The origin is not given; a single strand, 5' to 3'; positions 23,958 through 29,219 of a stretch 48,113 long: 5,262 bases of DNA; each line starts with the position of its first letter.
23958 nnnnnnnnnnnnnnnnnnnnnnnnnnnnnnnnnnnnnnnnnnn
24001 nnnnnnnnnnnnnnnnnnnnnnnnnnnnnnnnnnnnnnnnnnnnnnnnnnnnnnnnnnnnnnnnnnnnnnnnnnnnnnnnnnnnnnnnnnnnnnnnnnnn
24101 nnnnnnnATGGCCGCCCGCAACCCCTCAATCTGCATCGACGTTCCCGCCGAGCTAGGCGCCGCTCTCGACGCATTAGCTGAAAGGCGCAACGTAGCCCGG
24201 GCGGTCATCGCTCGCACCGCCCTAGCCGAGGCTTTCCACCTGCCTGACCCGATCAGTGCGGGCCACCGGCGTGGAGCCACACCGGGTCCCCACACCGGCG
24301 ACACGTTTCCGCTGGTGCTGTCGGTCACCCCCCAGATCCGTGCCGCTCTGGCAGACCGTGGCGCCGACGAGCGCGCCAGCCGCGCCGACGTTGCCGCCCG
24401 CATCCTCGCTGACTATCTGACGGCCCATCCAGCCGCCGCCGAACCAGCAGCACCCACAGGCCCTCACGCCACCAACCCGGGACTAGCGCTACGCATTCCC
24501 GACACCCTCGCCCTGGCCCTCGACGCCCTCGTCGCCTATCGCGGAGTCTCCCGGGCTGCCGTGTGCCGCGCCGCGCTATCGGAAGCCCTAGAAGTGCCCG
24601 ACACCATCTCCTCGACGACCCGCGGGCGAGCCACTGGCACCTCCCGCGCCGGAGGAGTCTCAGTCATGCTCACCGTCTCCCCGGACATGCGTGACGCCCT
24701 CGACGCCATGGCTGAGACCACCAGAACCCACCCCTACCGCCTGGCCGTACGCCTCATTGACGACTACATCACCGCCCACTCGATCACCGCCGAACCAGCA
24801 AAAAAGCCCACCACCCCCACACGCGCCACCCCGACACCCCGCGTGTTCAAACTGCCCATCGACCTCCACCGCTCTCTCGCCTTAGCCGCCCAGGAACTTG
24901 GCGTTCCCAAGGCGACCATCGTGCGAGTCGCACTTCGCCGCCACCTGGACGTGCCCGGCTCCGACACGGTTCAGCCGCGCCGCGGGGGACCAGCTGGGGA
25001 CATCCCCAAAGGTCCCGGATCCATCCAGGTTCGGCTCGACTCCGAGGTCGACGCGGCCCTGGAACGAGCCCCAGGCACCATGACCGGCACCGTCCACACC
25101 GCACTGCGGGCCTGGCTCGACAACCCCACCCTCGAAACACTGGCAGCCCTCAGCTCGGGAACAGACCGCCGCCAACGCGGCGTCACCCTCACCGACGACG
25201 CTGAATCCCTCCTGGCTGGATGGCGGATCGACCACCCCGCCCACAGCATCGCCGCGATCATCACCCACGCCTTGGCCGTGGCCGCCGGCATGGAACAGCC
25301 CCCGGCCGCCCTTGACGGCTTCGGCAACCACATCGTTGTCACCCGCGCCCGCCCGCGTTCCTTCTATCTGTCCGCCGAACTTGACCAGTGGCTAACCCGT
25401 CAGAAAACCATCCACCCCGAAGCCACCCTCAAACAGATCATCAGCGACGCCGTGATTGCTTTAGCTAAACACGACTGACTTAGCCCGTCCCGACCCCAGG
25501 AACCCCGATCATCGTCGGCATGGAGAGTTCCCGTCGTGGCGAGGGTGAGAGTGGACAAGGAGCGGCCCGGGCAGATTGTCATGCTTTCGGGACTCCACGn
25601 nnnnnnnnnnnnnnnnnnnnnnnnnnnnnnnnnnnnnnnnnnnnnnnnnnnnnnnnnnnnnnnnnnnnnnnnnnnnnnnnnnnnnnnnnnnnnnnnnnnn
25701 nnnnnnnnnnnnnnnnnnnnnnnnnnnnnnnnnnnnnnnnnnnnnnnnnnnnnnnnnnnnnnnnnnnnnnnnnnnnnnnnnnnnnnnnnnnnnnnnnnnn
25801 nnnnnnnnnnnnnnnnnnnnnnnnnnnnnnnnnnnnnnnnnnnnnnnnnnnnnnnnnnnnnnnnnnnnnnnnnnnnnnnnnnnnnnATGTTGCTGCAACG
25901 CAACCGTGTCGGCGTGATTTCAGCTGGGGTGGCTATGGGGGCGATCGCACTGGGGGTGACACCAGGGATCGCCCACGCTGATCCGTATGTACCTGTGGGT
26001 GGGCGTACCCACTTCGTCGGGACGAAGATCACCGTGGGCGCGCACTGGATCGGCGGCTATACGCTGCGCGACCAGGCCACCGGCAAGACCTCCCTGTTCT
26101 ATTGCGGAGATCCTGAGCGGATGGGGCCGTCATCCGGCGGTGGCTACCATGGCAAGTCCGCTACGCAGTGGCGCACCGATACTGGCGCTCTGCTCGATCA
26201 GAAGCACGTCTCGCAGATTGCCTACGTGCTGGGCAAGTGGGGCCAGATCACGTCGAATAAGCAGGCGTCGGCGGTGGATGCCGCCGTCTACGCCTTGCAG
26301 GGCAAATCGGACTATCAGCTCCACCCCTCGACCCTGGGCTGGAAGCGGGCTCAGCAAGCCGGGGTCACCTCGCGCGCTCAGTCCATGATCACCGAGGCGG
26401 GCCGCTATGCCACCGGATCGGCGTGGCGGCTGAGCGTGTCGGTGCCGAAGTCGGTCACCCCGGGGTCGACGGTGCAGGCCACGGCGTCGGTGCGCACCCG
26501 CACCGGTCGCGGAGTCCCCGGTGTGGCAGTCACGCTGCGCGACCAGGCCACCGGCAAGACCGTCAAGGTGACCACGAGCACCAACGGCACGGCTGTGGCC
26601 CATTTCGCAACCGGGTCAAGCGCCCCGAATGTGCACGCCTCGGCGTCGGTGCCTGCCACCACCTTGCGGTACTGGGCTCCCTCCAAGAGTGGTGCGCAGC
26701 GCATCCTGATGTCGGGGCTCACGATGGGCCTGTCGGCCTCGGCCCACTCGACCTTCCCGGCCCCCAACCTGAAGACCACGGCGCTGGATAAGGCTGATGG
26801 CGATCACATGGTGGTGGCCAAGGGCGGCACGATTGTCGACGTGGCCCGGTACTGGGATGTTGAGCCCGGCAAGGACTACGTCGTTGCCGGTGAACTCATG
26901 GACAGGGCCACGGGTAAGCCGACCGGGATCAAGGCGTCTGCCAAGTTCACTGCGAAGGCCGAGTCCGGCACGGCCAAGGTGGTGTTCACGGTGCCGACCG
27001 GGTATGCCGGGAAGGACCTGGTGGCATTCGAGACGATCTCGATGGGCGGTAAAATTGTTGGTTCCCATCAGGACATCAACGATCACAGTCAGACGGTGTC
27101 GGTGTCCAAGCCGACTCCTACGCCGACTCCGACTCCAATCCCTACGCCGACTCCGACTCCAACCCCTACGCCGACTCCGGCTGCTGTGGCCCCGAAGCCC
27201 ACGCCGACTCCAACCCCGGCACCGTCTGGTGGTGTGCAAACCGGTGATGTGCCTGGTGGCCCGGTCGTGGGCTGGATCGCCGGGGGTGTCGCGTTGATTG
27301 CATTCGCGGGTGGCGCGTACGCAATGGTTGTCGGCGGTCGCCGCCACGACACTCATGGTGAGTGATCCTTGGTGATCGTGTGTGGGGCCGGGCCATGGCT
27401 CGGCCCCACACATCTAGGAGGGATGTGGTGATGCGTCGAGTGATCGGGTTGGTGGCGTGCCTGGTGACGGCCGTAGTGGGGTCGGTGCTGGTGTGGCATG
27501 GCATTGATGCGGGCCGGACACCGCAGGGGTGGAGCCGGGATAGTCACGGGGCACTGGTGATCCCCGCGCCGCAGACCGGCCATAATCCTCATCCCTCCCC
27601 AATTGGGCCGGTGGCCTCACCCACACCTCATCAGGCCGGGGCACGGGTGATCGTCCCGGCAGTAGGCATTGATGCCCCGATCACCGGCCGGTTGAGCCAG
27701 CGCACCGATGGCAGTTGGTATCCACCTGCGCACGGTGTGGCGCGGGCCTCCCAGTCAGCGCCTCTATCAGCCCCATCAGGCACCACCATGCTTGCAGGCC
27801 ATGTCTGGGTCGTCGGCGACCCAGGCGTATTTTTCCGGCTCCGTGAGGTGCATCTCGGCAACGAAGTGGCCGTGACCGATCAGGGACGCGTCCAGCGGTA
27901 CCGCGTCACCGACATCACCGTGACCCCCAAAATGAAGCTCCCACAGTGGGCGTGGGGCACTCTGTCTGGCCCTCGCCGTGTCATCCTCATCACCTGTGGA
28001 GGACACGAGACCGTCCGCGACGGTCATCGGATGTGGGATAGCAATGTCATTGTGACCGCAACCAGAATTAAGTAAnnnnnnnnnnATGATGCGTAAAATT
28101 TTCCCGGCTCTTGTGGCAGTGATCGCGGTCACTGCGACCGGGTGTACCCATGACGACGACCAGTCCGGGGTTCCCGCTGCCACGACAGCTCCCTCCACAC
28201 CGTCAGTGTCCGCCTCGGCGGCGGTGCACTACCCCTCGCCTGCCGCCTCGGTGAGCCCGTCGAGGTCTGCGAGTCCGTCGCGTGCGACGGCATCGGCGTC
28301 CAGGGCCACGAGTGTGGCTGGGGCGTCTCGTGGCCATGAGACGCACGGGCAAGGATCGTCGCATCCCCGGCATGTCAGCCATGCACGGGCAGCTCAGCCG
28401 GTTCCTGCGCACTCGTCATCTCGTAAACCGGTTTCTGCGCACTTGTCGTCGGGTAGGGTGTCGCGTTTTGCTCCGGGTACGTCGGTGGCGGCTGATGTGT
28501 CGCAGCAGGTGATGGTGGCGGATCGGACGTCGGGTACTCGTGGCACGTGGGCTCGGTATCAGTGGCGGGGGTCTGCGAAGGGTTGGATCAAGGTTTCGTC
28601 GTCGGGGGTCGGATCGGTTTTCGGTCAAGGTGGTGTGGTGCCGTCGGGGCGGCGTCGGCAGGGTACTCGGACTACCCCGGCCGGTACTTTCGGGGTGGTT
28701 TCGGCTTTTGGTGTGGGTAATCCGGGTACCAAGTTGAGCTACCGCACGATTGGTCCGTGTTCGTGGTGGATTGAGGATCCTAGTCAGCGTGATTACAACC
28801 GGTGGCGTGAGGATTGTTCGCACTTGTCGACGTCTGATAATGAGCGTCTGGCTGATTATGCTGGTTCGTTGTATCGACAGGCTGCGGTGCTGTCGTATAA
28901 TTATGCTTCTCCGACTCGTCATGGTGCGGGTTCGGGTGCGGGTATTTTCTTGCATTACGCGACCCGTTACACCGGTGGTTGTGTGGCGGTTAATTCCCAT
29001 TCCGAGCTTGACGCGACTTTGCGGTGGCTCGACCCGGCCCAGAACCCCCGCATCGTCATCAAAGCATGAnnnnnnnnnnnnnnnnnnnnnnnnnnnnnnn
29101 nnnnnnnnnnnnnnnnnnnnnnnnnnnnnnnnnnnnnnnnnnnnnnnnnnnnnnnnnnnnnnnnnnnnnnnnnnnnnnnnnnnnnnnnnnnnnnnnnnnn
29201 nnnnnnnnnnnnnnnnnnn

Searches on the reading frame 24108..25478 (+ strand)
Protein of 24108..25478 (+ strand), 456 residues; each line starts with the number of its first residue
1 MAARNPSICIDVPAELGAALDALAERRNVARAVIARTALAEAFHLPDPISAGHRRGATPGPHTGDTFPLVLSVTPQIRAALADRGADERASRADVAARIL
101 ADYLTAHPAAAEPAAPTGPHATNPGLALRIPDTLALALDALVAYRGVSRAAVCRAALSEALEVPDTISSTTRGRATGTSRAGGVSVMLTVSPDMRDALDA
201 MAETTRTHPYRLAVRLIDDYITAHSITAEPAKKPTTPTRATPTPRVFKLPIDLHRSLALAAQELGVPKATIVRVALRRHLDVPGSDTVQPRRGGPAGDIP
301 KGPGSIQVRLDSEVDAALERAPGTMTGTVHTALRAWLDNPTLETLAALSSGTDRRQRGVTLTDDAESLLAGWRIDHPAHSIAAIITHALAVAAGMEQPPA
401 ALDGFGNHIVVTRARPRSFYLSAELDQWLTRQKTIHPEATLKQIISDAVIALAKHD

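Call 16: search_protein_families(library=pfam, proteins=[window:24108-25478:+], max_evalue=0.01)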
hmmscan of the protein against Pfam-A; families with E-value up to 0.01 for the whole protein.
window:24108-25478:+ (456 aa): 1 family
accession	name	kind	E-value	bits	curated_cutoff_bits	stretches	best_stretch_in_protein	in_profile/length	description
PF01402.27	RHH_1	-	2.6e-08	34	20.5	0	128-162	4-38/39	Ribbon-helix-helix protein, copG family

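Call 33: search_protein_families(library=ncbifam, proteins=[window:24108-25478:+], max_evalue=1)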
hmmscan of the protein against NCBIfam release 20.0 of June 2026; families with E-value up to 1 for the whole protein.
window:24108-25478:+ (456 aa): 4 families
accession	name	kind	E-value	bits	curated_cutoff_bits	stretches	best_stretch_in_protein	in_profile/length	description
NF047399.1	BrnA_antitoxin_add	equivalog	4.9e-07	29.8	60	1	8-41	35-68/70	type II toxin-antitoxin system BrnA family antitoxin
NF048017.1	antitoxin_RelB_like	equivalog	5.7e-05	23.3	50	1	248-281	1-34/70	type II toxin-antitoxin system RelB family antitoxin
NF008671.0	PRK11675.1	equivalog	0.015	15.7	62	0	10-43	55-88/95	LexA regulated protein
NF053762.1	aCcr1_fam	equivalog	0.059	13.3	60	0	12-39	7-34/38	aCcr1 family cell cycle regulator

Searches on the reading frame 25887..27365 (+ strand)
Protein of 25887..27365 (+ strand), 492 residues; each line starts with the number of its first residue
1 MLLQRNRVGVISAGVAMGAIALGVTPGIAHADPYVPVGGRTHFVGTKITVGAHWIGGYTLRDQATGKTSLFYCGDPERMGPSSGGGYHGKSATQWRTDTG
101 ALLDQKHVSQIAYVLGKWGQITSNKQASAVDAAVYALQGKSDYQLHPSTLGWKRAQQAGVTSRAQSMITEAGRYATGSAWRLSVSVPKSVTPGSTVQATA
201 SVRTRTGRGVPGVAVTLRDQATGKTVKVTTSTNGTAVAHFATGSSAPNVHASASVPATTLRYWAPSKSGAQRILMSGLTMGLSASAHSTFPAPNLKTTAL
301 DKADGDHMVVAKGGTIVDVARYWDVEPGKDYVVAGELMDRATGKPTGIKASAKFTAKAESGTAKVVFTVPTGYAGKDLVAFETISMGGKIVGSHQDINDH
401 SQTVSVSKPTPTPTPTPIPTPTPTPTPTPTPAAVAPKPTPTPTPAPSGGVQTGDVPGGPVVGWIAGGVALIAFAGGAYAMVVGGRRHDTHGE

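Call 16: search_protein_families(library=pfam, proteins=[window:25887-27365:+], max_evalue=0.01)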
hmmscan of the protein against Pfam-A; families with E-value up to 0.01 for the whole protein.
window:25887-27365:+ (492 aa): 3 families
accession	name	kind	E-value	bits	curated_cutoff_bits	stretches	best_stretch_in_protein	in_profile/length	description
PF18202.7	TQ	-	8.8e-26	91.2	23.8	1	293-406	1-127/127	T-Q ester bond containing domain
PF05887.16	Trypan_PARP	-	0.00096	19.6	100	1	382-459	34-114/134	Procyclic acidic repetitive protein (PARP)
PF13620.12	CarboxypepD_reg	-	0.0041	17.9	32.3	1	201-237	5-41/82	Carboxypeptidase regulatory-like domain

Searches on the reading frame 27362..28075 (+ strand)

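Call 16: search_protein_families(library=pfam, proteins=[window:27362-28075:+], max_evalue=0.01)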
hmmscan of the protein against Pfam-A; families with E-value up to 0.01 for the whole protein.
window:27362-28075:+ (237 aa): 1 family
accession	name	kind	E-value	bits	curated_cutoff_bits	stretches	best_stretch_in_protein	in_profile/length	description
PF04203.18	Sortase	-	7.1e-15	55.3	26.6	1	98-235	3-124/125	Sortase domain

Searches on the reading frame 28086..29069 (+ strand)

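Call 16: search_protein_families(library=pfam, proteins=[window:28086-29069:+], max_evalue=0.01)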
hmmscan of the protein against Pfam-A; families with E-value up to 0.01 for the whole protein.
window:28086-29069:+ (327 aa): 1 family
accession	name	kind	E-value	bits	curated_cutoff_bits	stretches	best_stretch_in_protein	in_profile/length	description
PF03734.19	YkuD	-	6.2e-05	24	23.4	1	185-318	28-141/146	L,D-transpeptidase catalytic domain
